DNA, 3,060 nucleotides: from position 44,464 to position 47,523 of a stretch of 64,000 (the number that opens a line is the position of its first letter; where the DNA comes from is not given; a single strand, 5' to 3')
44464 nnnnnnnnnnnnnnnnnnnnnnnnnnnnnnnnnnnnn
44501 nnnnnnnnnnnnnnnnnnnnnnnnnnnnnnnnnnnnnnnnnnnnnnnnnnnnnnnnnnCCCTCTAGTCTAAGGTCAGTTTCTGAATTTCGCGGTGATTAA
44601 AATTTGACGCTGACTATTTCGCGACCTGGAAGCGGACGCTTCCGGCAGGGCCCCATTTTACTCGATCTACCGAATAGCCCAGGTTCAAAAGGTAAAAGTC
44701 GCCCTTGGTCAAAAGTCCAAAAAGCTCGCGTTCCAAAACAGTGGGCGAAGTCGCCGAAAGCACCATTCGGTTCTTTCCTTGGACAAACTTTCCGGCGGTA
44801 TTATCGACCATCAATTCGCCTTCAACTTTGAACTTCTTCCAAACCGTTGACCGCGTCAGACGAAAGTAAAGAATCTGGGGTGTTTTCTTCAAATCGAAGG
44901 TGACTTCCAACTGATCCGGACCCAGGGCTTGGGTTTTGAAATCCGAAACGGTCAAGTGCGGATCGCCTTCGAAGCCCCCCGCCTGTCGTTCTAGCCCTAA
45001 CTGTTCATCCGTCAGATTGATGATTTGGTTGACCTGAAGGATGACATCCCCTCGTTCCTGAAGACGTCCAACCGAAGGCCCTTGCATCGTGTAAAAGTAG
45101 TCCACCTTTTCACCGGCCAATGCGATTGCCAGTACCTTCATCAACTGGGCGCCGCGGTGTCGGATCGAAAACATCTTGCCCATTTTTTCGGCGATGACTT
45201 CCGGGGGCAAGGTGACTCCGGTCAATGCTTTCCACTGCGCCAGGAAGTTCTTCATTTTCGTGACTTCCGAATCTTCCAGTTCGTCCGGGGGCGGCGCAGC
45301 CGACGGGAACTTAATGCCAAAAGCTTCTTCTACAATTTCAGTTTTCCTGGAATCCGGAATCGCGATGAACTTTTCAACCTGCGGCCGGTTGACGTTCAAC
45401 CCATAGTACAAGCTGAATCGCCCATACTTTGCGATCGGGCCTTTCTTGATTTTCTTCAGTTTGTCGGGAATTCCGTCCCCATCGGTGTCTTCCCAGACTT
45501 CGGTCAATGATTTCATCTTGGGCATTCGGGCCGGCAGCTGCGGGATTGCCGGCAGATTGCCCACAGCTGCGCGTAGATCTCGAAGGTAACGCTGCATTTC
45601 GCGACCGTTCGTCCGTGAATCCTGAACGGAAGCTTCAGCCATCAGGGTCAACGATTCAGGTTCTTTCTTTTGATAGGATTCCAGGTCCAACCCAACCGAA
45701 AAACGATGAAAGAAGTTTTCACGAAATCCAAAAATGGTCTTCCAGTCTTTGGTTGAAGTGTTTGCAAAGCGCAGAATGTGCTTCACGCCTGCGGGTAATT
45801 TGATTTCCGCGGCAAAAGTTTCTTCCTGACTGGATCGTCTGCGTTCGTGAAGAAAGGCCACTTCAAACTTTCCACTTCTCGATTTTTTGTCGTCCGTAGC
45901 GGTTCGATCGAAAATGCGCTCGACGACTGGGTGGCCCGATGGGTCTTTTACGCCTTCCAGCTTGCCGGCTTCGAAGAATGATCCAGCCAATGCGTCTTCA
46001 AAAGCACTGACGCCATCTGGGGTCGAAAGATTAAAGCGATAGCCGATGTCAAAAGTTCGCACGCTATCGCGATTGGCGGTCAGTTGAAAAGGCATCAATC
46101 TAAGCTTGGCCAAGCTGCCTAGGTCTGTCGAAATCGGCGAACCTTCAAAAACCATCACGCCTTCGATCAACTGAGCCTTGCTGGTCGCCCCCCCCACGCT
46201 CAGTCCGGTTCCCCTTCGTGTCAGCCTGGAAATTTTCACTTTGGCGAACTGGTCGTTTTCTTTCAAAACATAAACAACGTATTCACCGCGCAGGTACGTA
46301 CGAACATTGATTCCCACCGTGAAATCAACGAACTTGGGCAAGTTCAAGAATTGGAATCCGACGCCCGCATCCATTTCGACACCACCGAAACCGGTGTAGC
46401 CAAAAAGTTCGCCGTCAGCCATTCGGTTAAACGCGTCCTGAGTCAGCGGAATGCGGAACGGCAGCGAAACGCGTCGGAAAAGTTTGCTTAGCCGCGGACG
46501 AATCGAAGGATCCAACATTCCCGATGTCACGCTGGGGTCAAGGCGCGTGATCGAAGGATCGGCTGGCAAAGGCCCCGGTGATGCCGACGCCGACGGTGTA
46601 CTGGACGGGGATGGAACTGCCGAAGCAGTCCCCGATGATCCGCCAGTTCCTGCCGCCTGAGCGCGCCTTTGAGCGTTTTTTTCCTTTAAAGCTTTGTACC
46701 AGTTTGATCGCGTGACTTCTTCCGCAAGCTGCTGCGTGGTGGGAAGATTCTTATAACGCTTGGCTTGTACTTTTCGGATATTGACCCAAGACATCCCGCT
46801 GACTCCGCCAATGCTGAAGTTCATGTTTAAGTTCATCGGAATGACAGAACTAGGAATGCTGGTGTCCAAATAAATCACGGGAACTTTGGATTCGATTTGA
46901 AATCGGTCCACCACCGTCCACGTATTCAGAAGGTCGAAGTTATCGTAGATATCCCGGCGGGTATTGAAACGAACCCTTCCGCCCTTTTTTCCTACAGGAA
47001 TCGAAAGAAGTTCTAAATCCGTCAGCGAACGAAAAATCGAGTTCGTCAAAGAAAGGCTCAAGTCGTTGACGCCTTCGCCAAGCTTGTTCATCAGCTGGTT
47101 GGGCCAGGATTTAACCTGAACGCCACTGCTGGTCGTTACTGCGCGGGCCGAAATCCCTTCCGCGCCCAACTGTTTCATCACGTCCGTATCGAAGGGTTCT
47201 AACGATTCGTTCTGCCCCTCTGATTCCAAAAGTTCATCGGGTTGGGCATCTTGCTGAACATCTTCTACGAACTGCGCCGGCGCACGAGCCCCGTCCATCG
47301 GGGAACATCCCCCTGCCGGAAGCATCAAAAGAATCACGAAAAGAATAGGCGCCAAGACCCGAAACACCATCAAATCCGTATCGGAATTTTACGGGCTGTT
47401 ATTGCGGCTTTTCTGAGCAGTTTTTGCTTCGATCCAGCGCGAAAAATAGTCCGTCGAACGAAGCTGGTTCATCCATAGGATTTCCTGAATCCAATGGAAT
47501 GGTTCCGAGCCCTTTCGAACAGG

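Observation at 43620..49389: Four-gene surface operon: OMP barrel, GT4, giant S/P-linker lipoprotein, secreted protein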

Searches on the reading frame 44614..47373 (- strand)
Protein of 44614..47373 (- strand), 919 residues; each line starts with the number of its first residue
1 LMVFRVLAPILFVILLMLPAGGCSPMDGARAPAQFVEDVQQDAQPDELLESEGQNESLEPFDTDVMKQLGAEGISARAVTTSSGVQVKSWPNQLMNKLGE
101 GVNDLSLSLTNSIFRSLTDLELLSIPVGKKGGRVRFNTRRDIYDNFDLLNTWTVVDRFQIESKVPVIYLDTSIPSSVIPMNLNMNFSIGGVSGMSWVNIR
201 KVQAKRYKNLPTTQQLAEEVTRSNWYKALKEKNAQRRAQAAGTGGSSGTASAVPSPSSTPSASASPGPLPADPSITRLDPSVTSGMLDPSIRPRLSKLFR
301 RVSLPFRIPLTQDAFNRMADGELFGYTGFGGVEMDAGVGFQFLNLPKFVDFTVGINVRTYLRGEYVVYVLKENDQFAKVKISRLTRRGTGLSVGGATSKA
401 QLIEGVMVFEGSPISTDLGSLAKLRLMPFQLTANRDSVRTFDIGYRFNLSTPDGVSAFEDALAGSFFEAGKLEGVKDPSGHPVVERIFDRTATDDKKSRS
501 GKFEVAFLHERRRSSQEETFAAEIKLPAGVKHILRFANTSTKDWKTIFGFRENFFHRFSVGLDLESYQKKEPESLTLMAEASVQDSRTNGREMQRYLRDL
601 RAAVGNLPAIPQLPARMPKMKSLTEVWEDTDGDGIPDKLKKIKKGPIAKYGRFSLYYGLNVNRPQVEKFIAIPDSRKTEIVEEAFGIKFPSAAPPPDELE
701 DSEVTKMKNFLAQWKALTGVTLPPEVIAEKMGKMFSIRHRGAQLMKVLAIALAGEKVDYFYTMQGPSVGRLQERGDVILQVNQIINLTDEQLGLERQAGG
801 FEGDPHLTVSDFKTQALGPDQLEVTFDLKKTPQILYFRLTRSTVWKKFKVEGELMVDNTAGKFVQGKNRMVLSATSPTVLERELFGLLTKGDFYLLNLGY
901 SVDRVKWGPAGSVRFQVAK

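Call 3: search_protein_families(library=pfam, proteins=[window:44614-47373:-], max_evalue=1)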
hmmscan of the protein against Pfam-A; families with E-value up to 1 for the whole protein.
window:44614-47373:- (919 aa): 0 families

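Call 4: search_protein_families(library=ncbifam, proteins=[window:44614-47373:-], max_evalue=1)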
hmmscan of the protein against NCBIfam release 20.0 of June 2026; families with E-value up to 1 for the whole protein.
window:44614-47373:- (919 aa): 0 families

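Call 5: find_encoding_contigs(protein=window:44614-47373:-, flank=10000, max_places=4)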
Protein window:44614-47373:- (919 aa): no gene with exactly this product is on record in the collection.

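Call 6: find_homologous_proteins(query=window:44614-47373:-)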
Query window:44614-47373:- (919 aa): 5 proteins with E <= 0.001 among 8000 candidates.
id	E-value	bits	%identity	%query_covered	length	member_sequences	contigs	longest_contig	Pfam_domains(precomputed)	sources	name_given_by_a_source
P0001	0.0e+0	2064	100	100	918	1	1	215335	-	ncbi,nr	ncbi:MAG: hypothetical protein JNL01_08155 [Bdellovibrionales bacterium]|nr:hypothetical protein [Bd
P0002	0.0e+0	1460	70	99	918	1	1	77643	-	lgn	-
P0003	2.3e-199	683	40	91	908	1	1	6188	-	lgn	-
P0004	3.7e-193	662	40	58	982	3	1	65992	-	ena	-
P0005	1.9e-185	637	38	58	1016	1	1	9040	-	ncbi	-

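Call 7: find_encoding_contigs(protein=P0002, flank=10000, max_places=3)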
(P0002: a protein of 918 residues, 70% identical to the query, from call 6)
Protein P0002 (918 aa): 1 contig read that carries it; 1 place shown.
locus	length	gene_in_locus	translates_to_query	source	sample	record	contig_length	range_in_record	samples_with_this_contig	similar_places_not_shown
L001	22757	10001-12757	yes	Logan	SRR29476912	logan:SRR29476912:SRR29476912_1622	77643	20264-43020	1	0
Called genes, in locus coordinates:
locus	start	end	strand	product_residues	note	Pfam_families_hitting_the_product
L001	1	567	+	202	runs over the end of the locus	PF00677:Lum_binding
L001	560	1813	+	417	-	PF00926:DHBP_synthase, PF00925:GTP_cyclohydro2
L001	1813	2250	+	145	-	PF00885:DMRL_synthase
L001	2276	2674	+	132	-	PF07681:DoxX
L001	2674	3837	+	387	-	PF11306:DUF3108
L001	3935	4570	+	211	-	PF01569:PAP2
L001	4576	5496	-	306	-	PF27100:DcsG_N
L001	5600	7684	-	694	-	-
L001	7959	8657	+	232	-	-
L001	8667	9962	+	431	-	PF13692:Glyco_trans_1_4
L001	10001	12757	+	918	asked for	-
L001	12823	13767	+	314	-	-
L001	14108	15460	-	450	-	PF03916:NrfD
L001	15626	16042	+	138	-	-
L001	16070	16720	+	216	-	PF01127:Sdh_cyt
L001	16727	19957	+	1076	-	PF00133:tRNA-synt_1, PF09334:tRNA-synt_1g (faint), PF08264:Anticodon_1, PF19302:DUF5915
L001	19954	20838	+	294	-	PF01980:TrmO_N, PF18389:TrmO_C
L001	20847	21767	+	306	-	PF00348:polyprenyl_synt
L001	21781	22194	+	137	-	PF00111:Fer2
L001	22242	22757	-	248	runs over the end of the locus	PF03741:TerC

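Call 8: find_encoding_contigs(protein=P0004, flank=10000, max_places=3)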
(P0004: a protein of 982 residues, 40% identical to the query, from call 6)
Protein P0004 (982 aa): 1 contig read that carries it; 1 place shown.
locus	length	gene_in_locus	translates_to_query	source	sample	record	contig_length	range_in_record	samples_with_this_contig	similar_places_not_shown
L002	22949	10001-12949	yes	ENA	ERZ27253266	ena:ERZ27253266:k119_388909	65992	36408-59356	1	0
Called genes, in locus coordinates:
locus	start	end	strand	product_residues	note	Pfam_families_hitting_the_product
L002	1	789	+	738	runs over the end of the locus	PF13360:PQQ_2 (faint), PF17164:DUF5122 (faint), PF12768:Rax2 (faint)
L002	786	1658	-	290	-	PF27100:DcsG_N, PF02955:GSH-S_ATP (weak)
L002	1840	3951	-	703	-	-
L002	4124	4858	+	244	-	PF02518:HATPase_c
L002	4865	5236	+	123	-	PF00072:Response_reg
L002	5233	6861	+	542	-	PF00072:Response_reg, PF00512:HisKA, PF02518:HATPase_c, PF14501:HATPase_c_5 (weak), PF00072:Response_reg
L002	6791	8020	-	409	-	PF16491:Peptidase_M48_N, PF01435:Peptidase_M48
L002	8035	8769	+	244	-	-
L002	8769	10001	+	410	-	PF13692:Glyco_trans_1_4, PF13524:Glyco_trans_1_2 (weak)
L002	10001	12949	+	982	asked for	-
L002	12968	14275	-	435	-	-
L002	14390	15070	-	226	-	PF01852:START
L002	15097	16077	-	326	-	PF01904:DUF72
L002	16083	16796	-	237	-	PF00557:Peptidase_M24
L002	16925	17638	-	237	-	PF05235:CHAD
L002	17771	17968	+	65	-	-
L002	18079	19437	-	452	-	PF03916:NrfD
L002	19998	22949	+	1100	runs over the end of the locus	PF13637:Ank_4 (faint), PF00023:Ank (faint), PF13606:Ank_3 (faint), PF13857:Ank_5 (faint), PF12796:Ank_2 (weak)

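Call 9: find_encoding_contigs(protein=P0005, flank=10000, max_places=3)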
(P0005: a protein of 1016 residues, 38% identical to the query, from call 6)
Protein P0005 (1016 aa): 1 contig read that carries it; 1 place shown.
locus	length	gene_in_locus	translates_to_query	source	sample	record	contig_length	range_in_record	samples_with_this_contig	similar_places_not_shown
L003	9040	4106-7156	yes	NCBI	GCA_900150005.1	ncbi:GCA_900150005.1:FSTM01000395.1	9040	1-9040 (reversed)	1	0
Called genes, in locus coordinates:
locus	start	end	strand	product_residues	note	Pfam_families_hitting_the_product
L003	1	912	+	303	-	?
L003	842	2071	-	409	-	PF16491:Peptidase_M48_N, PF01435:Peptidase_M48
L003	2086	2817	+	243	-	-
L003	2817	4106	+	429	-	PF13692:Glyco_trans_1_4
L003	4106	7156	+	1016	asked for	-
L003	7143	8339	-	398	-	-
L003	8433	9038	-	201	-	?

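Call 10: find_encoding_contigs(protein=P0003, flank=10000, max_places=3)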
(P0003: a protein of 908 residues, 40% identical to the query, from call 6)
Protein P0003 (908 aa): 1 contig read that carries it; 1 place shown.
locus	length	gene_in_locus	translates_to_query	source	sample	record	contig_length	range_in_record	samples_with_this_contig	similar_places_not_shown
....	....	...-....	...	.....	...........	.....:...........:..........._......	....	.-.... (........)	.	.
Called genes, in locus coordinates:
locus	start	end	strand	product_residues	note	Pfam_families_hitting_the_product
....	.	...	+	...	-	?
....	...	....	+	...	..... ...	-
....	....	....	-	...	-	-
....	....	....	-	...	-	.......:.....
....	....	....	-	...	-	-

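Call 27: predict_structure(alignment_id=A1)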
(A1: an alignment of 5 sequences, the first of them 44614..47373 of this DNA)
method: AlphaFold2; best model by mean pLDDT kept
length: 919 residues; sequences in the alignment: 5
mean_pLDDT: 46.7   pTM: 0.31
mean pLDDT of the five models: 46.7, 46.3, 40.0, 38.9, 34.4
residues with pLDDT >= 90: 0; 70-90: 89; 50-70: 329; < 50: 501
segments of 3 or more residues with pLDDT < 50: 1-129, 142-152, 206-213, 223-226, 239-309, 344-349, 400-427, 490-554, 615-648, 693-701, 736-739, 766-768, 784-810, 812-814, 816-822, 833-857, 873-919
pLDDT, mean of each block of 10 residues (from residue 1): 32 33 22 23 26 22 24 22 26 31 29 32 46 53 43 55 57 56 60 59 45 50 49 48 33 28 27 29 28 26 35 66 62 61 51 61 68 78 64 56 34 32 40 54 78 82 68 80 74 29 29 31 30 26 22 45 53 61 56 66 59 46 29 28 44 65 73 61 58 46 60 69 65 53 66 73 56 68 47 27 36 47 55 47 33 45 64 39 35 36 30 33
secondary structure, 60 per line:
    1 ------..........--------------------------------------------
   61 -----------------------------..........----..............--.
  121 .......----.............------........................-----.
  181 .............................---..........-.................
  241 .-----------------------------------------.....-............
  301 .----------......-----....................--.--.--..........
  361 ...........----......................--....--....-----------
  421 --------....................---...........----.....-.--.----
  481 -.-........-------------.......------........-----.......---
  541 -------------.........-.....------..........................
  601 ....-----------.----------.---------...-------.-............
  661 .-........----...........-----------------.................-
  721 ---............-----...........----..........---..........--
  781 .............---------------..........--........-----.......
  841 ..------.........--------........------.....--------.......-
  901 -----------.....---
elements in order (helices of 4 or more, strands of 3 or more residues): H7-16 H90-99 H104-117 E120-127 E132-144 E151-174 E180-203 H204-209 H213-222 H224-241 H283-287 H289-301 H312-317 E323-342 E351-371 E376-397 E400-403 E406-409 E429-448 H452-462 H467-471 E484-491 E505-511 E518-525 E531-537 E554-562 H564-568 E575-589 H590-604 E649-661 H663-670 H675-685 H703-719 H724-735 H741-751 E756-765 E769-778 H781-793 E809-818 E821-828 E834-842 E849-857 E866-873 H880-884 E893-899 E912-916

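Call 31: search_protein_representatives(alignment_id=A1)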
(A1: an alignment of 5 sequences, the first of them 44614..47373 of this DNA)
Query: 5 sequences, 926 profile positions. Proteins with E-value up to 0.001 (for the whole library): 271; up to 1e-10: 205; up to 1e-30: 157. The best 150 are listed.
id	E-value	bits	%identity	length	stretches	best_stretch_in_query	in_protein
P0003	0.0e+00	1618.3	-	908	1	1-926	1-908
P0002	0.0e+00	1522.2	-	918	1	7-923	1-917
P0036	2.7e-225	766.7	-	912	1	72-923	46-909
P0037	3.0e-193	660.6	-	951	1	51-922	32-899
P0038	5.4e-175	600.2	-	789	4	250-603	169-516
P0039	3.4e-173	594.2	-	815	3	265-602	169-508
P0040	1.1e-164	566.1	-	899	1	66-922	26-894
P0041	1.8e-162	558.8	-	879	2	77-601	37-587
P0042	4.5e-153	527.6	-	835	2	265-921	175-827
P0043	2.3e-147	508.7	-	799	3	244-606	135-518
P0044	1.5e-143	496.1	-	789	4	251-606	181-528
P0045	2.1e-140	485.8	-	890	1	79-924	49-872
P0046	2.9e-140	485.3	-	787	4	256-604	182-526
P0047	6.0e-140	484.2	-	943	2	273-922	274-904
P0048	6.1e-140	484.2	-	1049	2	93-508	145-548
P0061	9.3e-127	440.6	-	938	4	637-922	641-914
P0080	3.0e-113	395.9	-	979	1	76-895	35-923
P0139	4.7e-84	299.2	-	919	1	121-921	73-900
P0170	4.1e-57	210.1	-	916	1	85-873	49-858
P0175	2.5e-49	184.3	-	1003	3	281-603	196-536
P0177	3.8e-47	177.1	-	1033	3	280-591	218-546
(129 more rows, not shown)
